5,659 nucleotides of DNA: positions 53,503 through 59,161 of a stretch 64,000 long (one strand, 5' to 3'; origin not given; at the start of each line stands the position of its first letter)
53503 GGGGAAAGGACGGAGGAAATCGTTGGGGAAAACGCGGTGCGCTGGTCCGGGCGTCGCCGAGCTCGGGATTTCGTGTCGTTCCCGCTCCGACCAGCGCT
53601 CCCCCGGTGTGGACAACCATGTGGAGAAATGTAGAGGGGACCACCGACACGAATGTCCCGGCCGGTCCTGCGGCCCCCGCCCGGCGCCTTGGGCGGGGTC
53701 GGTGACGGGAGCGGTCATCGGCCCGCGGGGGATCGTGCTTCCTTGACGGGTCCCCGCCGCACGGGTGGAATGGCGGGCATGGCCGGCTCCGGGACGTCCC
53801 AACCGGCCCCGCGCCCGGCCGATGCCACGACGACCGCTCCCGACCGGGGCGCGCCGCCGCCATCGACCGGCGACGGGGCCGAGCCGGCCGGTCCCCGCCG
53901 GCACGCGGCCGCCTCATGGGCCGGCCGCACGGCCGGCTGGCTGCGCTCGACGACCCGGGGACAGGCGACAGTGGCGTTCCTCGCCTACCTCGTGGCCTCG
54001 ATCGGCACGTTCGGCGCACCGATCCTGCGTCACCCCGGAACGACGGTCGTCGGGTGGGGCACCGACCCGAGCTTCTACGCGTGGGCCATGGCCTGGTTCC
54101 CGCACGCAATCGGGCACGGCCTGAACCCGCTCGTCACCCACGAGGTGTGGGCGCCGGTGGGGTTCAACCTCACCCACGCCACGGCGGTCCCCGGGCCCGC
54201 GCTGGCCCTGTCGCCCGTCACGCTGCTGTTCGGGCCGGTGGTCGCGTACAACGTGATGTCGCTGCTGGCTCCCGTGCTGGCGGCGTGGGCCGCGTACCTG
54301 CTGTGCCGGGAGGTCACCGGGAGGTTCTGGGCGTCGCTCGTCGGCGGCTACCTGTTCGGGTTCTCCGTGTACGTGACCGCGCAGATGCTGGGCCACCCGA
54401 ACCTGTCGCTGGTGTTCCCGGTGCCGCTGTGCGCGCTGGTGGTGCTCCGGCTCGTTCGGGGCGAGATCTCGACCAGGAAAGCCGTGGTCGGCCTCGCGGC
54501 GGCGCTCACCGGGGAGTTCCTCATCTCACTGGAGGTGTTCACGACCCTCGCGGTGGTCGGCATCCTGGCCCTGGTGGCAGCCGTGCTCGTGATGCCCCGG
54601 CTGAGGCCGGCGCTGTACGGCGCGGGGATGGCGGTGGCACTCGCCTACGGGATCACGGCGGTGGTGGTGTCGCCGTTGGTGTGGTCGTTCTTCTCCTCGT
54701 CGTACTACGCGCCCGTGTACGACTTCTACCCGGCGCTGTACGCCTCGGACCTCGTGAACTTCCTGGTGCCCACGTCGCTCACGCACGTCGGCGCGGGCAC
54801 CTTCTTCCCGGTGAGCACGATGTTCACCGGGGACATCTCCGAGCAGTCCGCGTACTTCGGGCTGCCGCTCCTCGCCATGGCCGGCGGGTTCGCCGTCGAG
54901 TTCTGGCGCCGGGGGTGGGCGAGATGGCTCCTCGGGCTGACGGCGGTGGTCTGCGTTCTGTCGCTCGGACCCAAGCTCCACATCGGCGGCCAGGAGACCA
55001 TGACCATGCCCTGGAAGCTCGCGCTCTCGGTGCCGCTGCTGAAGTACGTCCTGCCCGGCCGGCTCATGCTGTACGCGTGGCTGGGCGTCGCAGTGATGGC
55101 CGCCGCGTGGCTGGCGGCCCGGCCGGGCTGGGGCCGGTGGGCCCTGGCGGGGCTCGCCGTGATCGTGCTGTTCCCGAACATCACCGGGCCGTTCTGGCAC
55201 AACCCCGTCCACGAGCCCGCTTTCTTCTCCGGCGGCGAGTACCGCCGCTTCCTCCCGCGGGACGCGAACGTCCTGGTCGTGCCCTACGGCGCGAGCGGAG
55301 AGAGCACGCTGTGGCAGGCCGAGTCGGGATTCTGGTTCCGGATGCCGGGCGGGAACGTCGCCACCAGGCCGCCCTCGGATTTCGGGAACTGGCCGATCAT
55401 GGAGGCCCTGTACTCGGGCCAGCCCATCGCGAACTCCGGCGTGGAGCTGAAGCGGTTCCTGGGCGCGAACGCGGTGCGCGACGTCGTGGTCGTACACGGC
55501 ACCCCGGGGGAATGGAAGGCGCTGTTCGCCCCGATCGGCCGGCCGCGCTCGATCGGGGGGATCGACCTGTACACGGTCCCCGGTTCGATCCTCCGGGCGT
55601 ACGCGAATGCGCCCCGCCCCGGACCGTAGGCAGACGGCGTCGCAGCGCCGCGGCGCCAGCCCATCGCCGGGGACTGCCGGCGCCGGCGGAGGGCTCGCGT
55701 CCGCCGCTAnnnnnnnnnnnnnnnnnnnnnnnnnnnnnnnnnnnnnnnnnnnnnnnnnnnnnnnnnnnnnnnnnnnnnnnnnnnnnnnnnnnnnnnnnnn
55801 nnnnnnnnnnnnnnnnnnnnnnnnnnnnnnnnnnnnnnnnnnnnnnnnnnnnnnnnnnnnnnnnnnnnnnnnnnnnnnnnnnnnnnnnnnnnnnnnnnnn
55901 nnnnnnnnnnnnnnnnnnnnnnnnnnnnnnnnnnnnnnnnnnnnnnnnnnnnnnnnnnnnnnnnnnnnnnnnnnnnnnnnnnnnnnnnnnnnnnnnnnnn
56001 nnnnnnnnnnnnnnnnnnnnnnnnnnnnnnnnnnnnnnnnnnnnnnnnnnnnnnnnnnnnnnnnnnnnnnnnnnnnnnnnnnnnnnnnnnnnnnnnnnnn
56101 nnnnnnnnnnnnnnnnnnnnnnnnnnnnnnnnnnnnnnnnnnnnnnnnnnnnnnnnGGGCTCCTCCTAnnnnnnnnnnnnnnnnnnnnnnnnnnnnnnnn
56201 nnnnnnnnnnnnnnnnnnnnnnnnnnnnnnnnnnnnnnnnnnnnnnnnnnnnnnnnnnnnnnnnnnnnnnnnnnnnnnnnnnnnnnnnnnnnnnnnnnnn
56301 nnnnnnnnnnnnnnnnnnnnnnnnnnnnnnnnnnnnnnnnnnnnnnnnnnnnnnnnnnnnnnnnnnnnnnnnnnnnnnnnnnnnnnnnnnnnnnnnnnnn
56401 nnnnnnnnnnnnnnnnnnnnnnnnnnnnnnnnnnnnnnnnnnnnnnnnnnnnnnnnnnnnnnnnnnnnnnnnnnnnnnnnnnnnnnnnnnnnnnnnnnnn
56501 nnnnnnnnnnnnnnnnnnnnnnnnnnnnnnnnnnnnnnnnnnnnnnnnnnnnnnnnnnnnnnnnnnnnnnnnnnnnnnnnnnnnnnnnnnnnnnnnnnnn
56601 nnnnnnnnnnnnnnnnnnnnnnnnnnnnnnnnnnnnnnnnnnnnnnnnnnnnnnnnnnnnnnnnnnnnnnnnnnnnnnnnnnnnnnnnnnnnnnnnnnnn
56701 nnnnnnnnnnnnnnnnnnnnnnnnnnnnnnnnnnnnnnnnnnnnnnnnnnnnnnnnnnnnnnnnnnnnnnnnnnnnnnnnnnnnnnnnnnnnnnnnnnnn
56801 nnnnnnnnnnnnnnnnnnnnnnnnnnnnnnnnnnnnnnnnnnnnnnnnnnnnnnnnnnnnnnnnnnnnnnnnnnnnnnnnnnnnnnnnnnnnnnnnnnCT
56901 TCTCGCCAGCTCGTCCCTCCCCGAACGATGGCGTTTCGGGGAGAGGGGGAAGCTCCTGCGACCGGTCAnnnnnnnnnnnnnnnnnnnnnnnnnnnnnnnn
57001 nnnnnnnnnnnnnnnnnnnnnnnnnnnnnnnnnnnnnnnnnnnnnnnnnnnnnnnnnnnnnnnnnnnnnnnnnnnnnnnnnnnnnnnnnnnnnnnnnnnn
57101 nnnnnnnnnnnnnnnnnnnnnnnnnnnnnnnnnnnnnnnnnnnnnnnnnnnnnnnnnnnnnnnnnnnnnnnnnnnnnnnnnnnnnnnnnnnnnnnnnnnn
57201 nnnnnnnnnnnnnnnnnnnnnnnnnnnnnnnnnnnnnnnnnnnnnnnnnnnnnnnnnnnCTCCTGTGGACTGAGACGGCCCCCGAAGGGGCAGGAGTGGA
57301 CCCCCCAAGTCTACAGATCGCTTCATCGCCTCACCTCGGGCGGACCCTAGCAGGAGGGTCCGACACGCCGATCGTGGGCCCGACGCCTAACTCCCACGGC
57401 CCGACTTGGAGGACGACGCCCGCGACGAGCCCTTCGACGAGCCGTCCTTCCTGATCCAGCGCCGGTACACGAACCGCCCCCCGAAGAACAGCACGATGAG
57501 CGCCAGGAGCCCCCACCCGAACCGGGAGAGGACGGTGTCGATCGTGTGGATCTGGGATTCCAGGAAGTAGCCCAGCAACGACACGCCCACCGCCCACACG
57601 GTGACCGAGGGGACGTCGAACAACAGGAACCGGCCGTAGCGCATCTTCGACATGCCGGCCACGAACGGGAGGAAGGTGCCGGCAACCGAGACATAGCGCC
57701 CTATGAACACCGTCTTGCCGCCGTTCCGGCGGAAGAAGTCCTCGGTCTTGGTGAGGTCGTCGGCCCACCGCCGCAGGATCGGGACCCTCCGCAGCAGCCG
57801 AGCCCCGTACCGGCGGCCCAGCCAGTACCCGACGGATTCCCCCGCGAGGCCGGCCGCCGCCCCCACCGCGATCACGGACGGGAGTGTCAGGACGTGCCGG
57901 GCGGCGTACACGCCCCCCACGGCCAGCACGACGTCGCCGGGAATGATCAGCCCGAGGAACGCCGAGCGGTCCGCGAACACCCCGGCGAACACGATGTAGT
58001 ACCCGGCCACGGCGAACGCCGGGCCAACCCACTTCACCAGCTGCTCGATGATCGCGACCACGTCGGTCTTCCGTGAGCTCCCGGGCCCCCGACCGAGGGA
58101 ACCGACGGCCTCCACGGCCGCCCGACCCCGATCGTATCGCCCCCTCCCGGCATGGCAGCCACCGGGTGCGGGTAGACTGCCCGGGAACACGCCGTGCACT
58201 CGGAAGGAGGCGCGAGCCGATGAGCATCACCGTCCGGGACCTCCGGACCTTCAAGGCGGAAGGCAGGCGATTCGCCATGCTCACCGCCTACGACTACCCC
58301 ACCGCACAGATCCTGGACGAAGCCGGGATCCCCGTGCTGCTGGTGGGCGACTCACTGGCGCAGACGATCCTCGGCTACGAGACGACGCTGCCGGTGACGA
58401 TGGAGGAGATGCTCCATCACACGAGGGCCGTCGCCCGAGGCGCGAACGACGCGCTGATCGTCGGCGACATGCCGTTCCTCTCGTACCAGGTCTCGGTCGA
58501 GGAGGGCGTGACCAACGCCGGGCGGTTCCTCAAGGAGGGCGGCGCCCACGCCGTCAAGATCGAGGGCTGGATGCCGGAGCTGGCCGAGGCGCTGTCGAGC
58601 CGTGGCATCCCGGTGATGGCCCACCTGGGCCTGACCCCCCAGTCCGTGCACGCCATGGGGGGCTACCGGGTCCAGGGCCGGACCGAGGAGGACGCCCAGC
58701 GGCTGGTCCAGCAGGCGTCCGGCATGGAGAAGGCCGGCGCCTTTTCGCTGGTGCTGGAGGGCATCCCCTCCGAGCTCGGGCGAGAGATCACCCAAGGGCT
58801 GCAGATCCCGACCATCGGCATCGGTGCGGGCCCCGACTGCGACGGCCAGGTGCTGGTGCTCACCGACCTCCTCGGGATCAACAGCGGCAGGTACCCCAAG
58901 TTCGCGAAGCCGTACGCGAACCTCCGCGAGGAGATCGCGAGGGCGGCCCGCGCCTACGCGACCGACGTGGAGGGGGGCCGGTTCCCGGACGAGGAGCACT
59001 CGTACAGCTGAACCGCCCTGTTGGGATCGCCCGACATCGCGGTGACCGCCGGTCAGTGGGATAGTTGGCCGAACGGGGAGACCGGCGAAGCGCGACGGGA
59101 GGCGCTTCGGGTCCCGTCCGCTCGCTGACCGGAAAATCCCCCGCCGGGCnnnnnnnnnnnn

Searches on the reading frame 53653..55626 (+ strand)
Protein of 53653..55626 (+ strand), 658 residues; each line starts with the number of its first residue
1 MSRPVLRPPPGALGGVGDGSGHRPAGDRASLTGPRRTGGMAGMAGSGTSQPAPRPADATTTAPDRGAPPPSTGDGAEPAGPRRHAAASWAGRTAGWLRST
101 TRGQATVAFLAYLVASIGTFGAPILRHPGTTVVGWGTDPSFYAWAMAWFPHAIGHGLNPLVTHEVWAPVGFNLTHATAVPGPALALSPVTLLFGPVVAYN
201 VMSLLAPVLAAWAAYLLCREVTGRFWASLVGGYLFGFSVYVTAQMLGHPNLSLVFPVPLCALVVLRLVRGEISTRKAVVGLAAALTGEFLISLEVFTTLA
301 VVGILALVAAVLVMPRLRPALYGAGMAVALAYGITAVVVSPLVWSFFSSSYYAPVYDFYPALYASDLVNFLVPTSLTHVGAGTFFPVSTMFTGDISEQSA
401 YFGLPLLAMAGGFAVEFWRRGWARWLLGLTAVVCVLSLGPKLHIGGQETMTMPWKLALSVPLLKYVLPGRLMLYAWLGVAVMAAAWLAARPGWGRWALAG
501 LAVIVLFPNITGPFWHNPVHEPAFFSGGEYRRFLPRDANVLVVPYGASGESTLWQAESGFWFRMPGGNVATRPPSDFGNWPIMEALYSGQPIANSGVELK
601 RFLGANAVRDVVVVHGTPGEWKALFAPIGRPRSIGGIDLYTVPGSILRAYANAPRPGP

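Call 23: search_protein_families(library=pfam, proteins=[window:53653-55626:+], max_evalue=10)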
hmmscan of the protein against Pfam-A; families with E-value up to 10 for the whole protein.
window:53653-55626:+ (658 aa): 0 families

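Call 92: search_protein_families(library=ncbifam, proteins=[window:53653-55626:+], max_evalue=0.01)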
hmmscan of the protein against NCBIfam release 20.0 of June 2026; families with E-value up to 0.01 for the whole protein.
window:53653-55626:+ (658 aa): 0 families

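Call 106: search_protein_families(library=pfam, proteins=[window:53653-55626:+], max_evalue=1)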
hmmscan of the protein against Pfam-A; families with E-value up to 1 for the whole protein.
window:53653-55626:+ (658 aa): 0 families

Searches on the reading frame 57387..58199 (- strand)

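Call 53: search_protein_families(library=pfam, proteins=[window:57387-58199:-], max_evalue=0.00001)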
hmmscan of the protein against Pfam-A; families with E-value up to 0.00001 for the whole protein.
window:57387-58199:- (270 aa): 1 family
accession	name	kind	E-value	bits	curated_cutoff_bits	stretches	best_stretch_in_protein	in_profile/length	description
PF09335.16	VTT_dom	-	2e-16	61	33.9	1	86-211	1-122/123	VTT domain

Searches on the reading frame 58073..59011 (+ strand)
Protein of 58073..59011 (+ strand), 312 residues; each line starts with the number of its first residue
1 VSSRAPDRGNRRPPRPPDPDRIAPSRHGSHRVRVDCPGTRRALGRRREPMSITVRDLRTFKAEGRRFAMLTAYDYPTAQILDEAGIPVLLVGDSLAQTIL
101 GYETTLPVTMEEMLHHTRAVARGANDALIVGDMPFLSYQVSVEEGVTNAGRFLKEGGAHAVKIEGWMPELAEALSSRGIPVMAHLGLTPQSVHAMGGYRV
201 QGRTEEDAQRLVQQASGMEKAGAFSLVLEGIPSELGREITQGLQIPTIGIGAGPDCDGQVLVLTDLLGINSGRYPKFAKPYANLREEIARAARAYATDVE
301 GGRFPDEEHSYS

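Call 53: search_protein_families(library=pfam, proteins=[window:58073-59011:+], max_evalue=0.00001)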
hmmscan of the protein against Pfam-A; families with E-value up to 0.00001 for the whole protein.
window:58073-59011:+ (312 aa): 1 family
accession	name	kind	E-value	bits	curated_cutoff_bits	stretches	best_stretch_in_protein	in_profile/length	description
PF02548.21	Pantoate_transf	-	2e-112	375.3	28.7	1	52-306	2-258/259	Ketopantoate hydroxymethyltransferase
